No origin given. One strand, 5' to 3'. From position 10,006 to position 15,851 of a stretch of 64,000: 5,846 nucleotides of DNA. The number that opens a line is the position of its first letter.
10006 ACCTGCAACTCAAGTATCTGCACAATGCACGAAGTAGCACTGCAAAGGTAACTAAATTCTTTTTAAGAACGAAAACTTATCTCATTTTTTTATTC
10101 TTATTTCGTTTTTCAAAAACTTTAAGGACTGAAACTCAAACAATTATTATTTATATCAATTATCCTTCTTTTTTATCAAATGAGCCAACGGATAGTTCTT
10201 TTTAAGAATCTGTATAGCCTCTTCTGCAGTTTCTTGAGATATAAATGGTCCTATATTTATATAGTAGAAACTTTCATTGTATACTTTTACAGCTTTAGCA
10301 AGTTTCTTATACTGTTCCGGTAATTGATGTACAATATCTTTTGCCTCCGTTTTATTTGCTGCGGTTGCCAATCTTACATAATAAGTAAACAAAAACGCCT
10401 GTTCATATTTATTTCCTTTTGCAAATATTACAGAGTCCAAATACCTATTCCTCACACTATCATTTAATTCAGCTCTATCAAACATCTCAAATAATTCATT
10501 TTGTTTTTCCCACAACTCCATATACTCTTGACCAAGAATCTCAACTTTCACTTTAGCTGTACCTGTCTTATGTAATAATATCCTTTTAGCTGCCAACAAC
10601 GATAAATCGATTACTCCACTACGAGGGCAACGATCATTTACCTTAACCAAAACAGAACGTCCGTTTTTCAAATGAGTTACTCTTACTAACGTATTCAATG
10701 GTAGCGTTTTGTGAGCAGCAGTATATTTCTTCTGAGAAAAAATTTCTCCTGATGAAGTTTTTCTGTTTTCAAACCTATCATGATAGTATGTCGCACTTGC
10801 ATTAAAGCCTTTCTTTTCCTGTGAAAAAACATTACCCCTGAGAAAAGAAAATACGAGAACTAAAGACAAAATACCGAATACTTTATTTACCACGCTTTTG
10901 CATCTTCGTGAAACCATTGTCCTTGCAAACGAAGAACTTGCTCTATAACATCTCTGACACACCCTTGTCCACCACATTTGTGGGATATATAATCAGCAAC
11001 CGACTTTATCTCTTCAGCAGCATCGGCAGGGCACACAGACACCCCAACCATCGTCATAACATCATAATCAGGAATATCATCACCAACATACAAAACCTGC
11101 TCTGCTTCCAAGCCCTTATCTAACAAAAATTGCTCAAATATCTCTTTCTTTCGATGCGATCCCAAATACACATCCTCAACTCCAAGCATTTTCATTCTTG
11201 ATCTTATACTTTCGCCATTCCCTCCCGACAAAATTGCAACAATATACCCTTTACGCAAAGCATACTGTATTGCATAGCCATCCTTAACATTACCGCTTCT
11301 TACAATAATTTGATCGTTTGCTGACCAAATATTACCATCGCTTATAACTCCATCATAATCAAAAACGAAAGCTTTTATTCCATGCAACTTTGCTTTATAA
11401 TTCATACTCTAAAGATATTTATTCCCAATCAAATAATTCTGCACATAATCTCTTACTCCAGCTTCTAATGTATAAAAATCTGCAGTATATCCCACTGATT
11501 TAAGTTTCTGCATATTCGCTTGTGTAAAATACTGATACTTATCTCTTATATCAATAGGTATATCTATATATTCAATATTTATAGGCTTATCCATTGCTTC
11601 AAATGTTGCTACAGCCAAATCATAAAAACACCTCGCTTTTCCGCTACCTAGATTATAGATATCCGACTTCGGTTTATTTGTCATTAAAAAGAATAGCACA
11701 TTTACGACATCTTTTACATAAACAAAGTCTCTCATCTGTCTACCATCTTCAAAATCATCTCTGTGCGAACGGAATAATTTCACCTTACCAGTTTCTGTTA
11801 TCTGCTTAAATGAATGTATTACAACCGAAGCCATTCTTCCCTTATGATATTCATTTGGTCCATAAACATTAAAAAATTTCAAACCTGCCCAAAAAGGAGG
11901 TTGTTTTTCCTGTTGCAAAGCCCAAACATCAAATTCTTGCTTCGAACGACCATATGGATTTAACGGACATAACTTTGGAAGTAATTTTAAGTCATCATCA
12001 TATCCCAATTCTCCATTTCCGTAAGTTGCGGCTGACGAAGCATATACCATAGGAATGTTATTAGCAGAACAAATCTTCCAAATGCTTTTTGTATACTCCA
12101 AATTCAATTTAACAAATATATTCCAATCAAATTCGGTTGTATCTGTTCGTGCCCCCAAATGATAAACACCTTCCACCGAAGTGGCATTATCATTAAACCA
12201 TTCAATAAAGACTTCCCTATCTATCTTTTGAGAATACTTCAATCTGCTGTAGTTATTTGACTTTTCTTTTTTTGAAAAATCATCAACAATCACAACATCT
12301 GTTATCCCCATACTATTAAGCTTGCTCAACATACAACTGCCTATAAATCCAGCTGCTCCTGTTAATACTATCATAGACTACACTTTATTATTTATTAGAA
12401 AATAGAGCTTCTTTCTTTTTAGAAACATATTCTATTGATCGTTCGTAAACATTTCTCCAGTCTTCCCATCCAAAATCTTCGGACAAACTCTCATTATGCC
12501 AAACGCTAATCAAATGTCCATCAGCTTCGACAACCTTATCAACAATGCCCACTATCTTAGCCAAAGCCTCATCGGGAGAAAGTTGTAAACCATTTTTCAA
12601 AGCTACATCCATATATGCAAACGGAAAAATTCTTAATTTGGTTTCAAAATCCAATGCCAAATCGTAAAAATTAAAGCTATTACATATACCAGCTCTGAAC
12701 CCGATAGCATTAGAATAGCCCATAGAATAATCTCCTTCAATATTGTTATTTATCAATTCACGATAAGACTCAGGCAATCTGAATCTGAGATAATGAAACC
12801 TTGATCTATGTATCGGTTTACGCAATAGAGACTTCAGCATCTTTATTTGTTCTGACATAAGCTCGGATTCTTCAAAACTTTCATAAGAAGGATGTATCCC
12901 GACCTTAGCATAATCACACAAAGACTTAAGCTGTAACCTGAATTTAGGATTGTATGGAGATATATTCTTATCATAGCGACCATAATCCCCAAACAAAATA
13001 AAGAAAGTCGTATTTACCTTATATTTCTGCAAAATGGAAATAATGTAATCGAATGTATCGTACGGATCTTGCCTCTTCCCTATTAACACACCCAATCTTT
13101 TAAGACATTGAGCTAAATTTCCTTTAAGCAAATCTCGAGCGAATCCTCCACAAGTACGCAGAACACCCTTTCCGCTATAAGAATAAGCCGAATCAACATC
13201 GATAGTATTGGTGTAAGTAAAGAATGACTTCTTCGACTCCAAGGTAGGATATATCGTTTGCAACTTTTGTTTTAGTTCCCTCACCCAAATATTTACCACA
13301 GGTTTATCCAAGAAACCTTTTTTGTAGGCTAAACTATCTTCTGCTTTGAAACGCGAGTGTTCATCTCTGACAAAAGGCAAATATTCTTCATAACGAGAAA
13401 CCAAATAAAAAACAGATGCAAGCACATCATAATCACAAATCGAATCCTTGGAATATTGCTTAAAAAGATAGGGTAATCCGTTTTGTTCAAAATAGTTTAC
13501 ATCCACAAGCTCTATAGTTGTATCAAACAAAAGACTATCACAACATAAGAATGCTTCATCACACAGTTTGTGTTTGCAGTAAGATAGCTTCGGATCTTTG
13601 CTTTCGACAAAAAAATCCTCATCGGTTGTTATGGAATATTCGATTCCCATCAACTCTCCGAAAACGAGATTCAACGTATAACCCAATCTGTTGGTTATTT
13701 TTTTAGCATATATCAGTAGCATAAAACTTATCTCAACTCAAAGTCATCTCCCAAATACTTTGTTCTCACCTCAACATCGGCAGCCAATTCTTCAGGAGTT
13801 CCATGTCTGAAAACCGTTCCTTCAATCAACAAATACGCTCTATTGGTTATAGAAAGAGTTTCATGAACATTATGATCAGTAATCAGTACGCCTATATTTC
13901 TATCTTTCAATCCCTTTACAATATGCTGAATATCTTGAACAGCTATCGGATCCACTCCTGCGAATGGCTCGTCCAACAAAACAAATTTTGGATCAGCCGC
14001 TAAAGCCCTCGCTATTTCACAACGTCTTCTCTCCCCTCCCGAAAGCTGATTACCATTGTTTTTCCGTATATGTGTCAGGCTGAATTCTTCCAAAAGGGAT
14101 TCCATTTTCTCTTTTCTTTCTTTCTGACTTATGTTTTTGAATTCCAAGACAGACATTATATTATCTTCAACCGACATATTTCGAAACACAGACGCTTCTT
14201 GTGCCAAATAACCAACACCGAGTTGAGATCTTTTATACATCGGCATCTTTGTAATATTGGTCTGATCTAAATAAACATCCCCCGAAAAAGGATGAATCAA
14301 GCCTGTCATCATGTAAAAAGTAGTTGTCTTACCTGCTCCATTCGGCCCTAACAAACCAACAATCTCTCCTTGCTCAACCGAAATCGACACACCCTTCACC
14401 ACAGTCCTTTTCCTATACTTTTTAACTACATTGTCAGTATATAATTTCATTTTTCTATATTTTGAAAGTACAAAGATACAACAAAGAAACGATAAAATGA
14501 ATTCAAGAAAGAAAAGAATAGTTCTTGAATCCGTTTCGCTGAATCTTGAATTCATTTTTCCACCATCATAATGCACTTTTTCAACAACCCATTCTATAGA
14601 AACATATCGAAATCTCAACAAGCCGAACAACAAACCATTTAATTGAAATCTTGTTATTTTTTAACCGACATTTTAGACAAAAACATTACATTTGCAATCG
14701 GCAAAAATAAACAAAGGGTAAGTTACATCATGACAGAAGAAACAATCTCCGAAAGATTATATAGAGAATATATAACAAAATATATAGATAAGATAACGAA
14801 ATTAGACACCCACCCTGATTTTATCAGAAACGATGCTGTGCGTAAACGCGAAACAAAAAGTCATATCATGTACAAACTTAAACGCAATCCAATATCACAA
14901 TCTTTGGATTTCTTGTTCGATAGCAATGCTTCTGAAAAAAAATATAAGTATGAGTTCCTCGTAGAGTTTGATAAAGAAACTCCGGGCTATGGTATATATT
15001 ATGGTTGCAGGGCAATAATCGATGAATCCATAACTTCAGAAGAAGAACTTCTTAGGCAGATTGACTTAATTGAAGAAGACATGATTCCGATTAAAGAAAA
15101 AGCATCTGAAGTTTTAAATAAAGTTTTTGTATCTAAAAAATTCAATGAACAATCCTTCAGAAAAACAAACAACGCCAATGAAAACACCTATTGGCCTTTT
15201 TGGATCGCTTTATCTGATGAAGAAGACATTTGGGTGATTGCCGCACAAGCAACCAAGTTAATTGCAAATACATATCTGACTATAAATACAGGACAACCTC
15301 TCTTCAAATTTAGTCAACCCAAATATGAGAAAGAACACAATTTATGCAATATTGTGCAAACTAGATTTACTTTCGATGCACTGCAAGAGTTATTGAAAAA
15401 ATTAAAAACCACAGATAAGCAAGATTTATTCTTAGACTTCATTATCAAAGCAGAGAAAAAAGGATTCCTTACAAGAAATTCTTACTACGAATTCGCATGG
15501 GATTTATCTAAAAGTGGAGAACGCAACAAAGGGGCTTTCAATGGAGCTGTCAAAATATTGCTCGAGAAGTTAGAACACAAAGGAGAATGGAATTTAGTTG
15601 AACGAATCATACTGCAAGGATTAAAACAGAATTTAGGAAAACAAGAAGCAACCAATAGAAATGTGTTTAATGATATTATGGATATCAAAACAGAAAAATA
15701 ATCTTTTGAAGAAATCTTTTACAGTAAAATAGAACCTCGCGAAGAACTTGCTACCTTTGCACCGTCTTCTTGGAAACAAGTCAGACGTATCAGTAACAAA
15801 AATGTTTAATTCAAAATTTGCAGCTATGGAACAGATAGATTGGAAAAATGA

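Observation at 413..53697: Dispersed family of ~21-bp AT-rich tandem repeats (cores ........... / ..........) at 11 loci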

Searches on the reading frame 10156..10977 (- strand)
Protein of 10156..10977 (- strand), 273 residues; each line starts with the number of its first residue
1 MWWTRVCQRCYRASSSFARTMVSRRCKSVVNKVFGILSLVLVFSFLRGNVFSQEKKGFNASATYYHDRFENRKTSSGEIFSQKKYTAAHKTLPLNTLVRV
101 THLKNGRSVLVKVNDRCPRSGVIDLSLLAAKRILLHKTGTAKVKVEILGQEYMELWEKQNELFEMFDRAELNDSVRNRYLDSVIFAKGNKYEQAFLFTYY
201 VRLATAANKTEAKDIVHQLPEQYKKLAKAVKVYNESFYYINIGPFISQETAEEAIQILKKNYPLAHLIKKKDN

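Call 59: search_protein_families(library=pfam, proteins=[window:10156-10977:-], max_evalue=0.00001)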
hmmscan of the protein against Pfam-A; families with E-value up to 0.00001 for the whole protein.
window:10156-10977:- (273 aa): 2 families
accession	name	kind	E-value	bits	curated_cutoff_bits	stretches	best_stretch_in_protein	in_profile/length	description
PF03330.24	DPBB_1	-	3.6e-19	69.2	28.8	1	60-145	4-83/83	Lytic transglycolase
PF05036.18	SPOR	-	6.2e-07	30.1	21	1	198-262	4-69/76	SPOR domain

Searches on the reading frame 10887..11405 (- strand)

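Call 59: search_protein_families(library=pfam, proteins=[window:10887-11405:-], max_evalue=0.00001)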
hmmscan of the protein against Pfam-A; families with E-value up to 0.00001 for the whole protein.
window:10887-11405:- (172 aa): 2 families
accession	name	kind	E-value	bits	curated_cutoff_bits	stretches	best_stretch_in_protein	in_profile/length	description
PF00702.32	Hydrolase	-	1.7e-08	35.5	26.4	0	45-115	106-185/191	haloacid dehalogenase-like hydrolase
PF08282.18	Hydrolase_3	-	5.5e-07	30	20.9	0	83-142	185-244/255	haloacid dehalogenase-like hydrolase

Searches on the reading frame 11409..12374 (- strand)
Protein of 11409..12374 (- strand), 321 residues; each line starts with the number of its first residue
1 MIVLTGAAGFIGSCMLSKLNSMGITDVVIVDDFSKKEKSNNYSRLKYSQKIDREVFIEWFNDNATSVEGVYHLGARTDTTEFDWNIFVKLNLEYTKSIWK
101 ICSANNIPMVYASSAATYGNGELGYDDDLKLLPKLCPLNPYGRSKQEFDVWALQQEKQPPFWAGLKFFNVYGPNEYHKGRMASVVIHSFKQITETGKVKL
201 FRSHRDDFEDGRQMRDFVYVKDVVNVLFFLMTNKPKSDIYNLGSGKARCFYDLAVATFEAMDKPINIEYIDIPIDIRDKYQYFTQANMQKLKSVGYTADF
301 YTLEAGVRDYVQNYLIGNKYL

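Call 59: search_protein_families(library=pfam, proteins=[window:11409-12374:-], max_evalue=0.00001)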
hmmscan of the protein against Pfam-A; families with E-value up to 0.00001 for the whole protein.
window:11409-12374:- (321 aa): 3 families
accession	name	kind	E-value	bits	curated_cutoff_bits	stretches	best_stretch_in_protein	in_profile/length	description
PF01370.27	Epimerase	-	1.1e-35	123.6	20.9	1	2-243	1-240/240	NAD dependent epimerase/dehydratase family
PF16363.11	GDP_Man_Dehyd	-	1e-13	51.9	27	1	4-267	2-272/332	GDP-mannose 4,6 dehydratase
PF01073.25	3Beta_HSD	-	2.8e-08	33.6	22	1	3-148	1-153/280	3-beta hydroxysteroid dehydrogenase/isomerase family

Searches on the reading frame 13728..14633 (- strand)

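Call 59: search_protein_families(library=pfam, proteins=[window:13728-14633:-], max_evalue=0.00001)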
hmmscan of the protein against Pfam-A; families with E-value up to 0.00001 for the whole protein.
window:13728-14633:- (301 aa): 1 family
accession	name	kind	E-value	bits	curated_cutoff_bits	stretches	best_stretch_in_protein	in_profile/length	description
PF00005.33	ABC_tran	-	2.2e-35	122.6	25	1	80-225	2-137/137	ABC transporter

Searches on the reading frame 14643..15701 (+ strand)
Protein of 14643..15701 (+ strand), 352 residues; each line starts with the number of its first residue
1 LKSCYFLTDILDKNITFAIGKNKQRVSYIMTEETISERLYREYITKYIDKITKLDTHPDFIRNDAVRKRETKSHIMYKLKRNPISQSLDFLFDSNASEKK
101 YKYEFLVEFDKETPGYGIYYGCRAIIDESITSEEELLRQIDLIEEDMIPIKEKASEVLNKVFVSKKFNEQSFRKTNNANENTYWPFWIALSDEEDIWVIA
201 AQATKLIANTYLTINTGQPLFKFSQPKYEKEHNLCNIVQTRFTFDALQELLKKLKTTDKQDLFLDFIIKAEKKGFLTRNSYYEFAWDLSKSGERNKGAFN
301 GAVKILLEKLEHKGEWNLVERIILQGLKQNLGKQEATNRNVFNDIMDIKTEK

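Call 59: search_protein_families(library=pfam, proteins=[window:14643-15701:+], max_evalue=0.00001)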
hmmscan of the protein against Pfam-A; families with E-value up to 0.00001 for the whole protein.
window:14643-15701:+ (352 aa): 0 families

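Call 69: search_protein_families(library=pfam, proteins=[window:14643-15701:+], max_evalue=0.01)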
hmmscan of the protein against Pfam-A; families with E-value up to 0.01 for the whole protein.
window:14643-15701:+ (352 aa): 0 families
